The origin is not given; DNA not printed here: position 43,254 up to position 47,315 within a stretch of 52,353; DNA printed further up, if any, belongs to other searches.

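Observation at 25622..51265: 25.6-kb one-strand array joining a tubulin-like GTPase, a kinase::Hsp70 fusion, GrpE-like proteins, vWA and a ZorAB-like stator: candidate undescribed system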

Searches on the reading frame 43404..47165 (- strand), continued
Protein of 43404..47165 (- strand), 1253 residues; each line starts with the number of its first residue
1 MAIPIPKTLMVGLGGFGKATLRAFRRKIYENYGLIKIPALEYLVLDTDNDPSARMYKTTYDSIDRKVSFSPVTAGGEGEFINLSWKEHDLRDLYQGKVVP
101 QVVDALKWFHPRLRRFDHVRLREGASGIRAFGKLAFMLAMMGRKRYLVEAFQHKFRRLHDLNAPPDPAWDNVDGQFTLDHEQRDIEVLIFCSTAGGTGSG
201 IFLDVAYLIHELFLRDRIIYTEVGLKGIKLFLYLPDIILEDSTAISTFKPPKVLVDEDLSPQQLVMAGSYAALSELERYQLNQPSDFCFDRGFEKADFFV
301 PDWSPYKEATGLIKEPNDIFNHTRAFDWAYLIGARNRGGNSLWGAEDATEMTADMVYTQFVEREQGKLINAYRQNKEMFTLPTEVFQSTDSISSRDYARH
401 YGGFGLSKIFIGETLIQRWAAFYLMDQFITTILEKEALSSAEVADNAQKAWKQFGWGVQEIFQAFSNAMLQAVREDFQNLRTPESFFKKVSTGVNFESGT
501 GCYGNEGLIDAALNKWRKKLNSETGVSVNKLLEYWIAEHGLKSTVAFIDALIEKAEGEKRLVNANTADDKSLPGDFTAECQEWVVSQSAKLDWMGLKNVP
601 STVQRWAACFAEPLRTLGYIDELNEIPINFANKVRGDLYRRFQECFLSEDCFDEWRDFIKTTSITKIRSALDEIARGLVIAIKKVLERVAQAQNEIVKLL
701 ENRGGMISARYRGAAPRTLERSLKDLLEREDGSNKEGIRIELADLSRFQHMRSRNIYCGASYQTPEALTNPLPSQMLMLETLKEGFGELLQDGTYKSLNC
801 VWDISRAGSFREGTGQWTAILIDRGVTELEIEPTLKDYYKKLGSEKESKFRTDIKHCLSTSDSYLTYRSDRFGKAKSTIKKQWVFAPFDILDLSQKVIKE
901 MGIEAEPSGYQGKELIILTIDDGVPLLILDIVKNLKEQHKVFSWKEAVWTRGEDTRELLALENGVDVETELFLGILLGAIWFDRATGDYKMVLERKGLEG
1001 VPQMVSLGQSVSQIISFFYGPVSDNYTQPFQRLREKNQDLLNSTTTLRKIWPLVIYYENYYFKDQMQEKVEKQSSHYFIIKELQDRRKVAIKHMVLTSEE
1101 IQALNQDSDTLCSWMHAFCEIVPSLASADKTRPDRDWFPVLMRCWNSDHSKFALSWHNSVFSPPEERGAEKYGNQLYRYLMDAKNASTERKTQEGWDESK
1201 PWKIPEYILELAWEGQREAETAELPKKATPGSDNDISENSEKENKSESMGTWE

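Call 88: search_protein_families(library=pfam, proteins=[L045:8831-9952:+, L009:7962-9515:+, L012:7817-9535:+, L022:6023-7798:+, L012:3407-4588:+, L012:7080-7817:+, L021:7497-9545:+, L021:14069-15166:+, L022:4003-5547:+, L057:4052-5908:+], max_evalue=0.001)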
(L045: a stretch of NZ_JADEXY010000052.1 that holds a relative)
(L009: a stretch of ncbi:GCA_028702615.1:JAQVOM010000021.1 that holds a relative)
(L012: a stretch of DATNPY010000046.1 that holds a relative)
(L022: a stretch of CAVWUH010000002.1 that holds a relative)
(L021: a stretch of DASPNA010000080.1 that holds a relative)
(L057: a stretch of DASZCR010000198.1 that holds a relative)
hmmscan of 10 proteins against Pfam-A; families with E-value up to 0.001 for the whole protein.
L045:8831-9952:+ (374 aa): 0 families

L009:7962-9515:+ (518 aa): 0 families

L012:7817-9535:+ (573 aa): 3 families
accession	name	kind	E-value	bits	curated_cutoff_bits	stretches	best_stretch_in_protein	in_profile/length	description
PF00092.34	VWA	-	5.5e-12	46.7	23.8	1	30-187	3-135/174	von Willebrand factor type A domain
PF13519.12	VWA_2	-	4.3e-08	34.2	27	1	30-160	2-106/107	von Willebrand factor type A domain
PF05762.20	VWA_CoxE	-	0.0001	22.3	26.4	0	23-167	53-166/222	VWA domain containing CoxE-like protein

L022:6023-7798:+ (592 aa): 1 family
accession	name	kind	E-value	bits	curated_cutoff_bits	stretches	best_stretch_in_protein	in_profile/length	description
PF13360.13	PQQ_2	-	1.5e-05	25.2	27.6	1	266-466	32-229/233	Outer membrane protein assembly factor BamB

L012:3407-4588:+ (394 aa): 1 family
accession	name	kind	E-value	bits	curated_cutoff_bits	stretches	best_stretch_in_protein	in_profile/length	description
PF11209.13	LmeA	-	2.7e-07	31.3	27.3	1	149-300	9-172/217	LmeA-like phospholipid-binding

L012:7080-7817:+ (246 aa): 1 family
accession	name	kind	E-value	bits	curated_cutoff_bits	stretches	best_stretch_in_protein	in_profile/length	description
PF00215.30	OMPdecase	-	4e-57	194.1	27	1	13-237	2-220/221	Orotidine 5'-phosphate decarboxylase / HUMPS family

L021:7497-9545:+ (683 aa): 0 families

L021:14069-15166:+ (366 aa): 2 families
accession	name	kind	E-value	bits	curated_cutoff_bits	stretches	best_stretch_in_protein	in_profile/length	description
PF13620.12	CarboxypepD_reg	-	1.9e-06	28.6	32.3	0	48-120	12-82/82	Carboxypeptidase regulatory-like domain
PF08308.17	PEGA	-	0.0001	22.6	20.8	0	159-197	27-66/71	PEGA domain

L022:4003-5547:+ (515 aa): 0 families

L057:4052-5908:+ (619 aa): 3 families
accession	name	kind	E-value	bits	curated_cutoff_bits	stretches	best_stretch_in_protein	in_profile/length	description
PF01025.24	GrpE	-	7.4e-08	32.7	25.8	1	518-614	74-164/165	GrpE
PF06785.16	UPF0242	-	0.00029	21.4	33.5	1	216-398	20-189/194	Uncharacterised protein family (UPF0242) N-terminus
PF05300.16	MIC19_MIC25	-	0.00053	20.9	33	1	252-340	71-157/168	MICOS complex subunit MIC19/MIC25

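Call 100: predict_structure(alignment_id=A4)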
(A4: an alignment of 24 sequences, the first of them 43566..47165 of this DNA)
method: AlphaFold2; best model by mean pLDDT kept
length: 1200 residues; sequences in the alignment: 24
mean_pLDDT: 77.6   pTM: 0.65
mean pLDDT of the five models: 77.6, 76.9, 76.8, 75.5, 74.8
residues with pLDDT >= 90: 398; 70-90: 485; 50-70: 172; < 50: 145
segments of 3 or more residues with pLDDT < 50: 283-302, 311-314, 383-393, 951-964, 1071-1073, 1113-1200
pLDDT, mean of each block of 10 residues (from residue 1): 88 93 90 83 88 70 80 86 75 67 60 58 69 80 74 89 81 82 89 88 90 67 80 91 67 68 85 83 46 38 56 56 82 92 89 91 72 59 45 62 93 91 96 94 94 93 94 90 87 71 87 93 91 95 96 94 91 91 92 86 88 89 87 87 81 75 88 91 94 95 91 74 89 77 81 87 92 94 92 87 87 89 92 90 90 93 85 64 91 92 86 90 84 87 72 36 55 76 71 80 78 69 81 87 80 67 53 56 82 79 78 39 37 32 36 40 38 30 34 37
secondary structure, 60 per line:
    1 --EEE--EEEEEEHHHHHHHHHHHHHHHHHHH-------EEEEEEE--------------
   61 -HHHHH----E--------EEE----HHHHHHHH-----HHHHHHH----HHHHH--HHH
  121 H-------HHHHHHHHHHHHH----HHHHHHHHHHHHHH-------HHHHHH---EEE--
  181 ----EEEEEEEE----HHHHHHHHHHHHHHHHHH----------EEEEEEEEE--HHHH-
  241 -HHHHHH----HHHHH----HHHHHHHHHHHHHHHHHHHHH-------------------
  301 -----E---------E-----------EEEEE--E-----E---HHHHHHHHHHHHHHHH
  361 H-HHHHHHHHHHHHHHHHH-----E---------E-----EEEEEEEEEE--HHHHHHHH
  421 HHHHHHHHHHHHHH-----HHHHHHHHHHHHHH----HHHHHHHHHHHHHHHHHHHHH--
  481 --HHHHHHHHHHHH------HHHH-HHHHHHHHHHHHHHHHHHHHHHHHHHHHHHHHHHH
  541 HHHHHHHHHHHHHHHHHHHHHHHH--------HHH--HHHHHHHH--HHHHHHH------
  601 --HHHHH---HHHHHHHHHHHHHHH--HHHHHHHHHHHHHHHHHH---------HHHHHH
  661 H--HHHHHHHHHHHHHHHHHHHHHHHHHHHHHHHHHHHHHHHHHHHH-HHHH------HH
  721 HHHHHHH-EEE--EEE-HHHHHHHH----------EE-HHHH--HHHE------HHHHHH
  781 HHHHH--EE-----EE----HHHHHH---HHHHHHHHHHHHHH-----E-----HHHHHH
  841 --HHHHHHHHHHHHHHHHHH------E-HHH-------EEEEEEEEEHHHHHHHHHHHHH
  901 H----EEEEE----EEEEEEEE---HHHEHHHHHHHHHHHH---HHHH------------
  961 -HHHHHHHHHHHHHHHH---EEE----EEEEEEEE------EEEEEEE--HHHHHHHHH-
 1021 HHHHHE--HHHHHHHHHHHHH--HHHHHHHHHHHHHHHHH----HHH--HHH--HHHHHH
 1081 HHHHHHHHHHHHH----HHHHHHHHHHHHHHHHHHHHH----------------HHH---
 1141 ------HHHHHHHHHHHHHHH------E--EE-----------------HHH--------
elements in order (helices of 4 or more, strands of 3 or more residues): E3-5 E8-13 H14-32 E40-46 H62-66 E80-82 H87-94 H100-106 H111-115 H118-121 H129-141 H146-159 H167-172 E176-178 E185-192 H197-214 E225-233 H236-239 H242-247 H252-256 H261-281 E328-332 H345-361 H363-379 E401-410 H413-434 H440-453 H458-478 H483-494 H501-504 H506-564 H578-585 H588-594 H603-607 H611-625 H628-645 H655-661 H664-707 H709-712 H719-727 E729-731 E734-736 H738-745 H759-762 H775-785 H801-806 H810-823 H835-840 H843-860 E879-887 H888-901 E906-910 E915-922 H930-941 H945-948 H962-977 E981-983 E988-995 E1002-1008 H1011-1019 H1021-1025 H1029-1041 H1044-1060 H1075-1093 H1098-1118 H1147-1161

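Call 103: fold_search(model_id=the predicted structure, library=pdb)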
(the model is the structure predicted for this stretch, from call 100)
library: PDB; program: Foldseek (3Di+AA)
matches with E <= 10: 610; with E <= 0.001: 7
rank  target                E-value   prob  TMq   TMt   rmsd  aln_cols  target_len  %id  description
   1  4b45_A                6.7e-05  1.00  0.14  0.44  11.3       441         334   10  CetZ2 from Haloferax volcanii - GTPgS bound protofilament (released 2013-08-14)
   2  7rro_KM               4.4e-04  1.00  0.12  0.28  14.9       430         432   13  Structure of the 48-nm repeat doublet microtubule from bovine tracheal cilia (released 2021-10-27)
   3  9edr_A                5.5e-04  1.00  0.14  0.34  11.6       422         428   12  Tubulin Cofactors D,E,G,C and Tubulin complex -- TBCC N Terminus Bound to Tubulin (released 2026-02-04)
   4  7som_CB               6.3e-04  1.00  0.13  0.32  13.4       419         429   13  Ciliary C2 central pair apparatus isolated from Chlamydomonas reinhardtii (released 2022-04-13)
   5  7ung_LG               6.6e-04  1.00  0.12  0.30  14.2       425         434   12  48-nm repeat of the human respiratory doublet microtubule (released 2022-10-05)
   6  7som_BB               7.2e-04  1.00  0.13  0.31  13.9       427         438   12  Ciliary C2 central pair apparatus isolated from Chlamydomonas reinhardtii (released 2022-04-13)
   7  7sqc_UL               9.4e-04  1.00  0.13  0.31  13.7       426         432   12  Ciliary C1 central pair apparatus isolated from Chlamydomonas reinhardtii (released 2022-04-13)
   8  9r4x_A                1.4e-03  1.00  0.13  0.32  12.4       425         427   11  13 protofilament P. falciparum paclitaxel stabilised GDP microtubule (released 2026-03-11)
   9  7sqc_WH               1.4e-03  1.00  0.13  0.32  17.8       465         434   13  Ciliary C1 central pair apparatus isolated from Chlamydomonas reinhardtii (released 2022-04-13)
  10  8to0_Cm               1.5e-03  1.00  0.12  0.29  14.7       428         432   12  48-nm repeating structure of doublets from mouse sperm flagella (released 2023-11-01)
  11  8otz_MG               1.6e-03  1.00  0.13  0.32  13.7       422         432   13  48-nm repeat of the native axonemal doublet microtubule from bovine sperm (released 2023-11-22)
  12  9g3y_b                1.7e-03  1.00  0.12  0.28  14.3       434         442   13  Structure of the Native CMG-decorated gamma-Tubulin Ring Complex from Pig Brain (released 2024-10-02)
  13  8h1o_A                1.7e-03  1.00  0.13  0.40  10.8       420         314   12  Cryo-EM structure of KpFtsZ-monobody double helical tube (released 2023-08-02)
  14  8gzv_A                1.7e-03  1.00  0.12  0.40  12.8       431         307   12  Klebsiella pneumoniae FtsZ complexed with monobody (P212121) (released 2023-07-19)
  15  7rro_KG               1.8e-03  1.00  0.13  0.31  14.2       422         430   13  Structure of the 48-nm repeat doublet microtubule from bovine tracheal cilia (released 2021-10-27)
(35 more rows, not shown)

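Call 115: search_protein_families(library=padloc, proteins=[L045:13221-15434:+, L045:15444-16082:+, L047:13304-14881:+, L047:14881-15510:+, L009:19025-20458:+, L009:20455-21150:+], max_evalue=0.001)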
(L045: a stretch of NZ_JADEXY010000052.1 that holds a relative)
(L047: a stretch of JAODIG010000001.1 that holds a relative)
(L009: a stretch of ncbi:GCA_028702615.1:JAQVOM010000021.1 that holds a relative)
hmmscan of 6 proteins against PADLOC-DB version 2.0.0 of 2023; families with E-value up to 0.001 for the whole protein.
L045:13221-15434:+ (738 aa): 16 families
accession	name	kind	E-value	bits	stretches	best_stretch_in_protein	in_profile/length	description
PDLC00597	ZorA1|ZorA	-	4.5e-16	56.7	1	68-203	66-198/683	MotA/ExbB/TolQ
PDLC00601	ZorA1|ZorA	-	4.6e-15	53.3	2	110-203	137-225/699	MotA/ExbB/TolQ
PDLC00600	ZorA1|ZorA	-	1.4e-11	41.7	1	107-242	139-267/677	MotA/ExbB/TolQ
PDLC00648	ZorA3|ZorA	-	2.8e-11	40.9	1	113-649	110-649/692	MotA/ExbB/TolQ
PDLC00635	ZorA2|ZorA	-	4.3e-10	37.2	1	101-328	39-254/505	MotA/ExbB/TolQ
PDLC00647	ZorA3|ZorA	-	6.3e-10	36.2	2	114-177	117-179/780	MotA/ExbB/TolQ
PDLC00640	ZorA2|ZorA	-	1.1e-08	32.2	1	99-281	36-212/590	MotA/ExbB/TolQ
PDLC00649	ZorA3|ZorA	-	7.1e-08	29.3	2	113-179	111-176/698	MotA/ExbB/TolQ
PDLC00636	ZorA2|ZorA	-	1.6e-06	25.3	1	100-517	34-433/461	MotA/ExbB/TolQ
PDLC00638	ZorA2|ZorA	-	6.5e-06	23.2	1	102-229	40-159/545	MotA/ExbB/TolQ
PDLC03865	LmuB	-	2.7e-05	20.6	1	399-711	527-825/1007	-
PDLC00581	JetC3|JetC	-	4.8e-05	19.4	0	244-571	777-1090/1473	DUF3584 domain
PDLC00550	JetC2|JetC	-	8.5e-05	18.5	1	410-715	265-566/1355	DUF3584 domain; MukB-like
PDLC03863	LmuB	-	0.00013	18.8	1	465-733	207-476/610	-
PDLC00637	ZorA2|ZorA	-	0.00068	16.5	1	107-234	40-165/420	MotA/ExbB/TolQ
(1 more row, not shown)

L045:15444-16082:+ (213 aa): 4 families
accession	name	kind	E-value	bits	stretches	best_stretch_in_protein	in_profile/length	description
PDLC00609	ZorB1|ZorB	-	8.1e-10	36.6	1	71-206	95-214/232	MotB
PDLC00651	ZorB3|ZorB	-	1.9e-08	32.1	0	9-58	8-57/215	MotB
PDLC00641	ZorB2|ZorB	-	0.00029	18.6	0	62-138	87-169/238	MotB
PDLC00610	ZorB1|ZorB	-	0.00031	18.4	0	78-207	118-235/254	MotB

L047:13304-14881:+ (526 aa): 10 families
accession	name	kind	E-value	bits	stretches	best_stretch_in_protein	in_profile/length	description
PDLC00595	ZorA1|ZorA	-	2.1e-14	51.2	1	96-381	131-395/487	MotA/ExbB/TolQ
PDLC00597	ZorA1|ZorA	-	1.4e-12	45.1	1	110-492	109-426/683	MotA/ExbB/TolQ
PDLC00601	ZorA1|ZorA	-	2e-10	38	2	111-255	137-274/699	MotA/ExbB/TolQ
PDLC00600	ZorA1|ZorA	-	2.8e-10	37.4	1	108-199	139-225/677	MotA/ExbB/TolQ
PDLC00602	ZorA1|ZorA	-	3.7e-09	33.9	1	118-494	137-497/648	MotA/ExbB/TolQ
PDLC00635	ZorA2|ZorA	-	7.6e-08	29.8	1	103-356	40-256/505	MotA/ExbB/TolQ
PDLC00640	ZorA2|ZorA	-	1.6e-07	28.4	1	103-181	39-108/590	MotA/ExbB/TolQ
PDLC00638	ZorA2|ZorA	-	3.7e-07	27.3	1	103-192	40-119/545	MotA/ExbB/TolQ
PDLC00647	ZorA3|ZorA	-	1.3e-06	25.2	1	112-178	114-179/780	MotA/ExbB/TolQ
PDLC00648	ZorA3|ZorA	-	7.9e-06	22.9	1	112-503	108-491/692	MotA/ExbB/TolQ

L047:14881-15510:+ (210 aa): 3 families
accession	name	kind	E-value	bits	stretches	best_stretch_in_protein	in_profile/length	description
PDLC00609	ZorB1|ZorB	-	6.9e-07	27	0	62-197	95-214/232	MotB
PDLC00651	ZorB3|ZorB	-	0.00023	18.7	0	59-112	88-139/215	MotB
PDLC00610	ZorB1|ZorB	-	0.00025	18.7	0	4-82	6-69/254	MotB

L009:19025-20458:+ (477 aa): 12 families
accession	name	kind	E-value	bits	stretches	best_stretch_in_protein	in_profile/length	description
PDLC00601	ZorA1|ZorA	-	2.2e-12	44.4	2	61-143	142-232/699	MotA/ExbB/TolQ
PDLC00637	ZorA2|ZorA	-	1.3e-11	41.9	2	244-437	199-387/420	MotA/ExbB/TolQ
PDLC00600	ZorA1|ZorA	-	3.3e-11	40.5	1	64-248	150-337/677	MotA/ExbB/TolQ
PDLC00638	ZorA2|ZorA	-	1e-08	32.4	2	61-119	53-110/545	MotA/ExbB/TolQ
PDLC00605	ZorA1|ZorA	-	6.2e-08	29.4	1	64-140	175-257/700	MotA/ExbB/TolQ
PDLC00648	ZorA3|ZorA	-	2.4e-07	27.9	1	308-450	297-446/692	MotA/ExbB/TolQ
PDLC00636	ZorA2|ZorA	-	3.9e-07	27.3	1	55-115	43-102/461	MotA/ExbB/TolQ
PDLC00598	ZorA1|ZorA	-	5.4e-07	26.4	0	318-448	345-467/663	MotA/ExbB/TolQ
PDLC00595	ZorA1|ZorA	-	6.7e-07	26.5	1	62-365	146-456/487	MotA/ExbB/TolQ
PDLC00647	ZorA3|ZorA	-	1.2e-05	22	1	152-435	321-560/780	MotA/ExbB/TolQ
PDLC00650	ZorA3|ZorA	-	5.8e-05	19.8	1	149-439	317-615/1063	MotA/ExbB/TolQ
PDLC03841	LeoBC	-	0.0001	19.6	1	147-454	310-593/601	-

L009:20455-21150:+ (231 aa): 6 families
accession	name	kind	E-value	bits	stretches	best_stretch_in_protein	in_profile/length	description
PDLC00609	ZorB1|ZorB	-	4.9e-11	40.6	1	5-228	11-223/232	MotB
PDLC00608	ZorB1|ZorB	-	3.2e-09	34.5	1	6-185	11-178/243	MotB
PDLC00610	ZorB1|ZorB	-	6.6e-06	23.9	1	5-180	9-186/254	MotB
PDLC00641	ZorB2|ZorB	-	8.3e-06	23.6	1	4-209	8-209/238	MotB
PDLC00611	ZorB1|ZorB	-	0.0008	17.2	0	11-106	19-110/240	MotB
PDLC00612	ZorB1|ZorB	-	0.00086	16.9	0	3-105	8-93/293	MotB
